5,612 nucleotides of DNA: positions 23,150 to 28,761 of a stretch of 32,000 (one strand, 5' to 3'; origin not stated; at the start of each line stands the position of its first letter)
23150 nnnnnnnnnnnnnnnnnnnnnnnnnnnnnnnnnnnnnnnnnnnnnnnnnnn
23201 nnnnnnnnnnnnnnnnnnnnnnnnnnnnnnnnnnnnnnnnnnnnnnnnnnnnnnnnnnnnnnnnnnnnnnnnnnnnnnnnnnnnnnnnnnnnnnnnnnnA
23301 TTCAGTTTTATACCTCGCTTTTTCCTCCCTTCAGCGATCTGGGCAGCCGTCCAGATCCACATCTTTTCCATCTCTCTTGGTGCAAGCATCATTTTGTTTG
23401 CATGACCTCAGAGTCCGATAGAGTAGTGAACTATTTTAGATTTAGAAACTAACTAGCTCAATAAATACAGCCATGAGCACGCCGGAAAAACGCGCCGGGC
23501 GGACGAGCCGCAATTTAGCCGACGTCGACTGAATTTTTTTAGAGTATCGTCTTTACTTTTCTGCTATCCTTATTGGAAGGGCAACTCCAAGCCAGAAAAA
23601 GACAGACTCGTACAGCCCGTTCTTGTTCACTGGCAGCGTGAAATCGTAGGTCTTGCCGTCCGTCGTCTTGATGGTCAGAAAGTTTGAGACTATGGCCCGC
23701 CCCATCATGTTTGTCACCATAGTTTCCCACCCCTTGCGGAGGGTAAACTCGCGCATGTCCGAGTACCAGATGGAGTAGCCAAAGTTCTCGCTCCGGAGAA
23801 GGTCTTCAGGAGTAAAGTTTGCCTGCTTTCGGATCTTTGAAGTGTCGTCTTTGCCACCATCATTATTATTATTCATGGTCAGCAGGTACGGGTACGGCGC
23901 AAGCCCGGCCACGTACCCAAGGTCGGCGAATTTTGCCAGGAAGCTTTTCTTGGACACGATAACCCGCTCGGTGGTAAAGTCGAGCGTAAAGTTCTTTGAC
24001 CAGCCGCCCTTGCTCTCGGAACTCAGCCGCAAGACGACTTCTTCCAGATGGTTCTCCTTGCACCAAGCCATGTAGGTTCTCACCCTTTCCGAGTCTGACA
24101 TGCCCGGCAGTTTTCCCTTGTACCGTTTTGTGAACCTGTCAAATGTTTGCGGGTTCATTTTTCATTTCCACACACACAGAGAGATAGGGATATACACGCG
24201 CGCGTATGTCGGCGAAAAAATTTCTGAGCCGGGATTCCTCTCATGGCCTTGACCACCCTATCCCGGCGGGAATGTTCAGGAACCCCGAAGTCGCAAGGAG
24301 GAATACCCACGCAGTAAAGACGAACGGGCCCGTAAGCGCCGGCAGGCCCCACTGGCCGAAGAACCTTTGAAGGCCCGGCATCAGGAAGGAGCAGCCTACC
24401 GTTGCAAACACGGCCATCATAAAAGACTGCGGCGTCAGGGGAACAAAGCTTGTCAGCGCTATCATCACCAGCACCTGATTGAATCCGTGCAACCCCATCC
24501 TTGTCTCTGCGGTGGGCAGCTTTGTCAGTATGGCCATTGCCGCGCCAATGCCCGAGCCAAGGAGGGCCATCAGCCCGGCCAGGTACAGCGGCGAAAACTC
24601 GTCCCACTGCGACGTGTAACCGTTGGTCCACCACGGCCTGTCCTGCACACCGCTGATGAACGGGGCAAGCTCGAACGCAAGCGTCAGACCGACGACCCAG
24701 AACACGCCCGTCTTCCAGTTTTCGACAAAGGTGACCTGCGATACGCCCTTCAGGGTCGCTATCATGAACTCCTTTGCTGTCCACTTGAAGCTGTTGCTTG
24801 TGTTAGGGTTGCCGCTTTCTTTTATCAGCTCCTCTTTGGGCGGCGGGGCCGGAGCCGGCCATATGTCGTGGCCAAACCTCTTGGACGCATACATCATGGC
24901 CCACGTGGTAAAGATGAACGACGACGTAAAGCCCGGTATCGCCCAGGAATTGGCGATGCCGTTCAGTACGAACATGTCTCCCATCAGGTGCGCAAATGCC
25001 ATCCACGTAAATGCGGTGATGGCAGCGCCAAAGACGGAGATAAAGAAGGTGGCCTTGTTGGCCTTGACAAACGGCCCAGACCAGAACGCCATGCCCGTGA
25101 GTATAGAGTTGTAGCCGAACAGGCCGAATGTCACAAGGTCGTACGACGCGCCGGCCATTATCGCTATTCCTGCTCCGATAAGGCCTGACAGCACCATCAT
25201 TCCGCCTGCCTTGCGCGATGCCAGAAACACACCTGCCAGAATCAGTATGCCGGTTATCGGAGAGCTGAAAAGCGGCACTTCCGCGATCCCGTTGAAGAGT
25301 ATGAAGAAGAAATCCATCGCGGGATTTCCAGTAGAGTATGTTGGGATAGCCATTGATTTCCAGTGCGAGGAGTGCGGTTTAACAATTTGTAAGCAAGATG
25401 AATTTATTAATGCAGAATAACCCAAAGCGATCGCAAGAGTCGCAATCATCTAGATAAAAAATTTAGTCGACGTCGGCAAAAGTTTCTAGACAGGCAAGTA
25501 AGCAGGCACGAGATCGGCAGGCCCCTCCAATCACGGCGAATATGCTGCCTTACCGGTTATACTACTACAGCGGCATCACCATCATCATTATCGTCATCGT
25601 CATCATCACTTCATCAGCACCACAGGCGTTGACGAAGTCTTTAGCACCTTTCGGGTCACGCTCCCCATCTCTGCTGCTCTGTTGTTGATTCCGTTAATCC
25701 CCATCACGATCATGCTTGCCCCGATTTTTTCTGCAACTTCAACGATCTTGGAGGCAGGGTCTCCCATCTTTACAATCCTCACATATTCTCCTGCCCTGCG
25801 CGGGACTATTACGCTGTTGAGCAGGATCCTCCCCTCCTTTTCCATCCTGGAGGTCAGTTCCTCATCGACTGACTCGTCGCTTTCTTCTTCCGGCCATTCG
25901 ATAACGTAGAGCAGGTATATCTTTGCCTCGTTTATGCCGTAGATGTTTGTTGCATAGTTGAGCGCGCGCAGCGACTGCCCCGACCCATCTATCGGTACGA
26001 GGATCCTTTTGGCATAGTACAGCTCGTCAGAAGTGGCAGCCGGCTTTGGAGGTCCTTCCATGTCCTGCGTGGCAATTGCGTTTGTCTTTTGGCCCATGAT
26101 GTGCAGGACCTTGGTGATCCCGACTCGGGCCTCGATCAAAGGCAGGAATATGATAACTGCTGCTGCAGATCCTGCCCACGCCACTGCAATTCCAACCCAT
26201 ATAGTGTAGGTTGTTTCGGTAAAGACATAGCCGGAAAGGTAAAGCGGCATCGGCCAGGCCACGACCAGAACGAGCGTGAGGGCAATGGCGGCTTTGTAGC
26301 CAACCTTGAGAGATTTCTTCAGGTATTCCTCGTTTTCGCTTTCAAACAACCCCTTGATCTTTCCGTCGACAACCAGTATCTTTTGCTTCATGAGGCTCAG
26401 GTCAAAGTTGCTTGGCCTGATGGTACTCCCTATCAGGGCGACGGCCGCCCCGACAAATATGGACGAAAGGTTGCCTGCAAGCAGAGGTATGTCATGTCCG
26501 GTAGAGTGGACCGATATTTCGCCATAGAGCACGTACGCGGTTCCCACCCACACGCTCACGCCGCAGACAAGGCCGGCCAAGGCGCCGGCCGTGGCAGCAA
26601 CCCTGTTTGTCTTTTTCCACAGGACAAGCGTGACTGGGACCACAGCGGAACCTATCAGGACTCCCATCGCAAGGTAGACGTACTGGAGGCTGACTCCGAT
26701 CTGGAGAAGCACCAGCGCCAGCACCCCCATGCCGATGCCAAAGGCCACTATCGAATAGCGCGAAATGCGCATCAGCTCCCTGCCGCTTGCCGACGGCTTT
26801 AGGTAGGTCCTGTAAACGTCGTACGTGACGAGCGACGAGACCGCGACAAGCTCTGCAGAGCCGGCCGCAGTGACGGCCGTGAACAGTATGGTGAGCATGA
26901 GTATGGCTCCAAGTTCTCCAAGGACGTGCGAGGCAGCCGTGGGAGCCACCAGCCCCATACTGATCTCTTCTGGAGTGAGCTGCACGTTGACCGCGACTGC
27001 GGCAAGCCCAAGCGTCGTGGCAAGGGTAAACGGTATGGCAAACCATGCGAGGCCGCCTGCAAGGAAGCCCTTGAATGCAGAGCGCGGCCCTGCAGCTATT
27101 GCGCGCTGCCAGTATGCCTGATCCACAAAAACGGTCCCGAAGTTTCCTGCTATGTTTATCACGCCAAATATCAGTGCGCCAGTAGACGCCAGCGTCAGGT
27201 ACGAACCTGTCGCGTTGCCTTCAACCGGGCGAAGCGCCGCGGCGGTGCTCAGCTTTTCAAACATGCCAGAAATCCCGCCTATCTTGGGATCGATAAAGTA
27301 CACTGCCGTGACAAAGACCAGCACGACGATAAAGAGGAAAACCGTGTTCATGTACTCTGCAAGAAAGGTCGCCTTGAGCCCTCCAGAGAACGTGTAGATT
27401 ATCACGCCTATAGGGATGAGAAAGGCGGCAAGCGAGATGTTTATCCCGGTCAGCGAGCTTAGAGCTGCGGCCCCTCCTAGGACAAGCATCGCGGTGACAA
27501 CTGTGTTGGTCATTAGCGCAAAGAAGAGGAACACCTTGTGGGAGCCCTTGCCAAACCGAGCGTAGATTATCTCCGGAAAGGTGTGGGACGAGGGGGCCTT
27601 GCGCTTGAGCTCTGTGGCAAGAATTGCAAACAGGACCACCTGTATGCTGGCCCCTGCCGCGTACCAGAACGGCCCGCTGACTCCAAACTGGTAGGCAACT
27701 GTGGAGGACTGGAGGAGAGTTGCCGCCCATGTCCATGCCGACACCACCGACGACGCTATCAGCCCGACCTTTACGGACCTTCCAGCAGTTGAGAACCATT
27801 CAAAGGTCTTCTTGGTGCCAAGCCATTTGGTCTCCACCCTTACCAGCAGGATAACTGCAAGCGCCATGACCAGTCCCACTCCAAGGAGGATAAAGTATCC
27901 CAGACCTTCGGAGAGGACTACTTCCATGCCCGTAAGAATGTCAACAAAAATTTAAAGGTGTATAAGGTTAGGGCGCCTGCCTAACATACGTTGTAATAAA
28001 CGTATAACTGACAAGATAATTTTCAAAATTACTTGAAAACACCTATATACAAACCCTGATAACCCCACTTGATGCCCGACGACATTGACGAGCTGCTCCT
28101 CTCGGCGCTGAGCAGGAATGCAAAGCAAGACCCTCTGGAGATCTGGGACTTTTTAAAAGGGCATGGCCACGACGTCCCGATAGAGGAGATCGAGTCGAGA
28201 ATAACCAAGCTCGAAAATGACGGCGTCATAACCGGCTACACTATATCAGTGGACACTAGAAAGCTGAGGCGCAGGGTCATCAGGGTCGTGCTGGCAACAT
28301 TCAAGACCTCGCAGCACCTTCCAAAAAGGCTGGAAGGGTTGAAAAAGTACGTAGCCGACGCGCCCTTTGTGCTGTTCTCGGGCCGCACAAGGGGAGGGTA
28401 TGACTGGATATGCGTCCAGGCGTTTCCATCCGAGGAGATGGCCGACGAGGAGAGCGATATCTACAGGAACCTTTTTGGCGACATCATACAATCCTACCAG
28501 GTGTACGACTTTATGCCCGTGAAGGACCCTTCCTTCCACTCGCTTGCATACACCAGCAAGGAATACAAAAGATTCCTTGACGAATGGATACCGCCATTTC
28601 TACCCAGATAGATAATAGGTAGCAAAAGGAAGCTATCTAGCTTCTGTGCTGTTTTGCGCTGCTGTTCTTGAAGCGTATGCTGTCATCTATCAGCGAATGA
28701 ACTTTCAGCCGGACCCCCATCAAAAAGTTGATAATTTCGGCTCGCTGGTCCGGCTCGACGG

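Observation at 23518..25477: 22-nt inverted repeats with a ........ core tightly bracket the UT-channel + unknown-gene pair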

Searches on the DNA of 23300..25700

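Call 76: search_rna_families(source=window, start=23300, end=25700, threshold=evalue, max_evalue=1)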
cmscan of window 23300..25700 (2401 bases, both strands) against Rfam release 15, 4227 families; matches with E-value up to 1: 2.
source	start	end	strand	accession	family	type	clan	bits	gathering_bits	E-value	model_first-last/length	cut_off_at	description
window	25626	25662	+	RF01652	ceN70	Gene; snRNA; snoRNA; CD-box;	-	21.5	65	0.16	1-71/71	no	Caenorhabditis snoRNA ceN70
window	25612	25672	-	RF01119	sR32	Gene; snRNA; snoRNA; CD-box;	-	17.9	40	0.081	1-57/57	no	Small nucleolar RNA sR32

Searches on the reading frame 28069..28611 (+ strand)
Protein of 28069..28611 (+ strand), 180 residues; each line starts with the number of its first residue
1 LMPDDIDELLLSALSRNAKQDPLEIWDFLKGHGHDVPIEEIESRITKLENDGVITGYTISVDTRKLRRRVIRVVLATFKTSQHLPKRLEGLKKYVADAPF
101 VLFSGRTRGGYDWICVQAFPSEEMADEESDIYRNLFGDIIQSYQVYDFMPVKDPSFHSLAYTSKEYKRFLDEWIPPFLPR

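Call 16: search_protein_families(library=pfam, max_evalue=0.01, proteins=[window:28069-28611:+])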
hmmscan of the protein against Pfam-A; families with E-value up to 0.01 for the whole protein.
window:28069-28611:+ (180 aa): 0 families

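Call 34: search_solved_structures(query=window:28069-28611:+, max_evalue=10, show_alignments=2)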
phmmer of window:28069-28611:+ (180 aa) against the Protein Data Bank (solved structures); distinct sequences matched with E-value up to 10: 20.
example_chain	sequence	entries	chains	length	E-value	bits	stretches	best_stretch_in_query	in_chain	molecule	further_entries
2cfx_A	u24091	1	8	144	0.00096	22.2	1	39-113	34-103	HTH-TYPE TRANSCRIPTIONAL REGULATOR LRPC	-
1i1g_A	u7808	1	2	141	0.0042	20.1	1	3-102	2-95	TRANSCRIPTIONAL REGULATOR LRPA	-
1ri7_A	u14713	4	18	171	0.011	18.7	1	4-124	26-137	Putative transcriptional regulator | Putative HTH-type transcriptional regulator PH1519 | Uncharacterized HTH-type transcriptional regulator PH1519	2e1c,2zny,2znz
2cyy_A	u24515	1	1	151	0.017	18.1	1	4-124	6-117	Putative HTH-type transcriptional regulator PH1519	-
2efo_A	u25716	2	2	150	0.039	16.9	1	4-83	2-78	150aa long hypothetical transcriptional regulator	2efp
2pmh_A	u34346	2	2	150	0.042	16.8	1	4-83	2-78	150aa long hypothetical transcriptional regulator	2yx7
2e7w_A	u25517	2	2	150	0.042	16.8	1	4-83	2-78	150aa long hypothetical transcriptional regulator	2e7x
2efq_A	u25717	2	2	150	0.042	16.8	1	4-83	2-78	150aa long hypothetical transcriptional regulator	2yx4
3i4p_A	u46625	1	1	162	0.051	16.6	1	42-120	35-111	Transcriptional regulator, AsnC family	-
2efn_A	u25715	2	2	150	0.057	16.4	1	4-83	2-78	150aa long hypothetical transcriptional regulator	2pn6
2ia0_A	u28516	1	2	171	0.22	14.5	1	4-106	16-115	Putative HTH-type transcriptional regulator PF0864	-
2cg4_A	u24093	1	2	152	0.24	14.4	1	4-92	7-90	REGULATORY PROTEIN ASNC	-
2w25_A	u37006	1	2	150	0.26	14.2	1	4-91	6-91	PROBABLE TRANSCRIPTIONAL REGULATORY PROTEIN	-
2w29_A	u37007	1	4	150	0.26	14.2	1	4-91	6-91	PROBABLE TRANSCRIPTIONAL REGULATORY PROTEIN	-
2vbw_A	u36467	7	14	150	0.28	14.2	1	4-90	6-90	TRANSCRIPTIONAL REGULATORY PROTEIN | PROBABLE TRANSCRIPTIONAL REGULATORY PROTEIN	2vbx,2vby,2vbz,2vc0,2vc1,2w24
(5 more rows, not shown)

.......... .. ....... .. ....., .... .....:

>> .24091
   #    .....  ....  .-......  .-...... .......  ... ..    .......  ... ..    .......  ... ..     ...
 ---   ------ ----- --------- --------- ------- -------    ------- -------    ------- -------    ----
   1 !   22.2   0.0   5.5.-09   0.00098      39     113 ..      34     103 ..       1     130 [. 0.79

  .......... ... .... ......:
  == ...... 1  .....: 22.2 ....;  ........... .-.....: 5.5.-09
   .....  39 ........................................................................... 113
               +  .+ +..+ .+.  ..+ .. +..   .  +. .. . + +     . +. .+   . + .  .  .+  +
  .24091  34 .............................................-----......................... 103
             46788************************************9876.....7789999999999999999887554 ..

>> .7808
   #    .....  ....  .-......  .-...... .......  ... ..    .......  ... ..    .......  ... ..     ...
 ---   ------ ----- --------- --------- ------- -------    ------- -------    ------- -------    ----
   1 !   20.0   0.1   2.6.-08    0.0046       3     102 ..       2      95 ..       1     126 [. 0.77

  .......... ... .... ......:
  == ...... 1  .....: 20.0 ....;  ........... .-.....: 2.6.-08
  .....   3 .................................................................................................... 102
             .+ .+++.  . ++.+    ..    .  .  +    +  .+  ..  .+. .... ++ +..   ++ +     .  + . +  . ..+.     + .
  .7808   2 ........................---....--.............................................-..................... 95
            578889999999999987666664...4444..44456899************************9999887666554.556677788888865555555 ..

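Call 35: find_homologous_proteins(query=window:28072-28611:+)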
Query window:28072-28611:+ (179 aa): 554 proteins with E <= 0.001 among 604 candidates; the best 120 are listed.
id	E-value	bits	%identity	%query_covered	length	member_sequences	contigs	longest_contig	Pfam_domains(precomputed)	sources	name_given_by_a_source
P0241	8.2e-112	389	94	100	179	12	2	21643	-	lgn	-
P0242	5.9e-102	357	87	100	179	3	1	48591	-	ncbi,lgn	-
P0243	8.4e-99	347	84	100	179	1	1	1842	-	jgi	jgi:DNA-binding Lrp family transcriptional regulator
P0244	2.6e-98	345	82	100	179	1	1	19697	-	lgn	-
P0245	3.0e-98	345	82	100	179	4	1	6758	-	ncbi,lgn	-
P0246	6.9e-98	344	84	100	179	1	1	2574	-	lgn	-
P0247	8.4e-98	343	83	100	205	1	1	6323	-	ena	-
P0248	9.5e-98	343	83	100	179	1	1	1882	-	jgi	jgi:DNA-binding Lrp family transcriptional regulator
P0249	1.1e-97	343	82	100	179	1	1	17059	-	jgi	jgi:DNA-binding Lrp family transcriptional regulator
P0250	1.3e-97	343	82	100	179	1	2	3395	-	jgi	jgi:DNA-binding Lrp family transcriptional regulator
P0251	1.5e-97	343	81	100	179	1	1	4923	-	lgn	-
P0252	1.7e-97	342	83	100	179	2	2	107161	-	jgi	jgi:Lrp/AsnC family leucine-responsive transcriptional regulator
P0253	2.2e-97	342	83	100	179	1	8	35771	-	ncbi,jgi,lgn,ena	jgi:Lrp/AsnC family leucine-responsive transcriptional regulator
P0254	2.3e-97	342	83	100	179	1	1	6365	-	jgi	jgi:DNA-binding Lrp family transcriptional regulator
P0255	2.9e-97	342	82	99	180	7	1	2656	-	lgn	-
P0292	1.2e-94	333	81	100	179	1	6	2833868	-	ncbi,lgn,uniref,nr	ncbi:putative GAF sensor protein [Candidatus Nitrososphaera gargensis Ga9.2]|uniref:Putative GAF sen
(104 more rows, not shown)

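Call 36: find_encoding_contigs(protein=P0292, flank=10000, max_places=1)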
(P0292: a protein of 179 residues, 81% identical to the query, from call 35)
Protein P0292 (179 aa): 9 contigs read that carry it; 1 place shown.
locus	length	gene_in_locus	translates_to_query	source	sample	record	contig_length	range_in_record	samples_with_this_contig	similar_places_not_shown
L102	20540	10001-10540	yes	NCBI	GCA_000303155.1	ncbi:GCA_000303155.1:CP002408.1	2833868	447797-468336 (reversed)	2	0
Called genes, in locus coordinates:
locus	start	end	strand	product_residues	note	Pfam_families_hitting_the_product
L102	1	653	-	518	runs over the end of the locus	PF00118:Cpn60_TCP1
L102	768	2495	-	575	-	PF00449:Urease_alpha, PF01979:Amidohydro_1, PF07969:Amidohydro_3 (weak)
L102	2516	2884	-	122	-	PF00699:Urease_beta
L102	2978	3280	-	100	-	PF00547:Urease_gamma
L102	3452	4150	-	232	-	-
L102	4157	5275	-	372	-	PF03253:UT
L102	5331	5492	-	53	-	-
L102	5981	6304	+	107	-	PF01385:OrfB_IS605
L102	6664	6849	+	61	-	-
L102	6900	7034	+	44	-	-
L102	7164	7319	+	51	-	-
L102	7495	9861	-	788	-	PF00474:SSF, PF00582:Usp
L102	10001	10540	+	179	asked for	-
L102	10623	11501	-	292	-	PF02195:ParB_N, PF17762:HTH_ParB, PF23433:DUF7119 (weak)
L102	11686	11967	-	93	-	-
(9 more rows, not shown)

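Call 66: predict_structure(alignment_id=A2)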
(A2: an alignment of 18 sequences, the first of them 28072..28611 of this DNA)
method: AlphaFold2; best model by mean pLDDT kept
length: 179 residues; sequences in the alignment: 18
mean_pLDDT: 62.1   pTM: 0.42
mean pLDDT of the five models: 62.1, 57.3, 56.8, 55.7, 50.3
residues with pLDDT >= 90: 1; 70-90: 70; 50-70: 59; < 50: 49
segments of 3 or more residues with pLDDT < 50: 16-18, 54-65, 148-179
pLDDT, mean of each block of 10 residues (from residue 1): 74 57 81 87 77 49 50 69 70 66 56 67 76 75 57 33 38 35
secondary structure, 60 per line:
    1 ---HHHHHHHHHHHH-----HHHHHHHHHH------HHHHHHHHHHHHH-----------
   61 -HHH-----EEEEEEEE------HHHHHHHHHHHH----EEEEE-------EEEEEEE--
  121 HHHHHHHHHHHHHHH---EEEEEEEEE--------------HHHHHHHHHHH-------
elements in order: H4-15 H21-30 H37-49 E70-77 H84-95 E100-104 E112-118 H121-135 E139-147 H162-172

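Call 69: fold_search(model_id=the predicted structure, library=pdb)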
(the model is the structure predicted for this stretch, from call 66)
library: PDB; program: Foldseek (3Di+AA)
matches with E <= 10: 1645; with E <= 0.001: 43
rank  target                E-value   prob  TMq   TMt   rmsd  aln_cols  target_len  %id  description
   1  2cyy                  1.0e-07  1.00  0.38  0.44  10.7       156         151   20  Crystal structure of PH1519 from Pyrococcus horikosii OT3 (released 2006-09-19)
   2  3i4p                  2.2e-07  1.00  0.37  0.42  12.2       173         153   19  Crystal structure of AsnC family transcriptional regulator from Agrobacterium tumefaciens (released 2009-07-28)
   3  2cg4_A                3.2e-07  1.00  0.33  0.38  10.9       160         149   24  Structure of E.coli AsnC (released 2006-04-04)
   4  2dbb_B                5.6e-07  1.00  0.37  0.43  10.3       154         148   20  Crystal structure of PH0061 (released 2006-06-15)
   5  2e1c_MODEL_1_A        6.7e-07  1.00  0.38  0.44  10.7       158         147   21  Structure of Putative HTH-type transcriptional regulator PH1519/DNA Complex (released 2007-12-04)
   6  2dbb_A                6.7e-07  1.00  0.37  0.43  10.5       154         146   20  Crystal structure of PH0061 (released 2006-06-15)
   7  2efq                  6.7e-07  1.00  0.35  0.40  11.0       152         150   24  Crystal Structure of Thr134 to Ala of ST1022-Glutamine Complex from Sulfolobus tokodaii 7 (released 2008-03-04)
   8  2cfx_A                7.2e-07  1.00  0.36  0.44   9.9       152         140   22  Structure of B.subtilis LrpC (released 2006-03-28)
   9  2p5v_C                7.2e-07  1.00  0.36  0.41  10.4       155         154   15  Crystal Structure of Transcriptional Regulator NMB0573 from Neisseria Meningitidis (released 2007-04-03)
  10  2pmh                  7.6e-07  1.00  0.36  0.41  11.0       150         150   24  Crystal structure of Thr132Ala of ST1022 from Sulfolobus tokodaii (released 2008-04-22)
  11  2efn                  8.6e-07  1.00  0.36  0.41  11.2       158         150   23  Crystal Structure of Ser 32 to Ala of ST1022 from Sulfolobus tokodaii 7 (released 2008-02-26)
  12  2p5v_G                9.2e-07  1.00  0.36  0.39  10.4       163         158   17  Crystal Structure of Transcriptional Regulator NMB0573 from Neisseria Meningitidis (released 2007-04-03)
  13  9w4w                  1.4e-06  1.00  0.34  0.39  10.2       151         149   19  Structure of transcription factor in complex with L-Ile (released 2026-03-25)
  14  2p6t_B                1.5e-06  1.00  0.37  0.41  10.7       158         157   16  CRYSTAL STRUCTURE OF TRANSCRIPTIONAL REGULATOR NMB0573 and L-LEUCINE COMPLEX FROM NEISSERIA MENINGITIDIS (released 2007-04-03)
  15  2efo                  1.6e-06  1.00  0.36  0.41  11.0       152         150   24  Crystal structure of Tyr77 to Ala of ST1022 from Sulfolobus tokodaii 7 (released 2008-02-26)
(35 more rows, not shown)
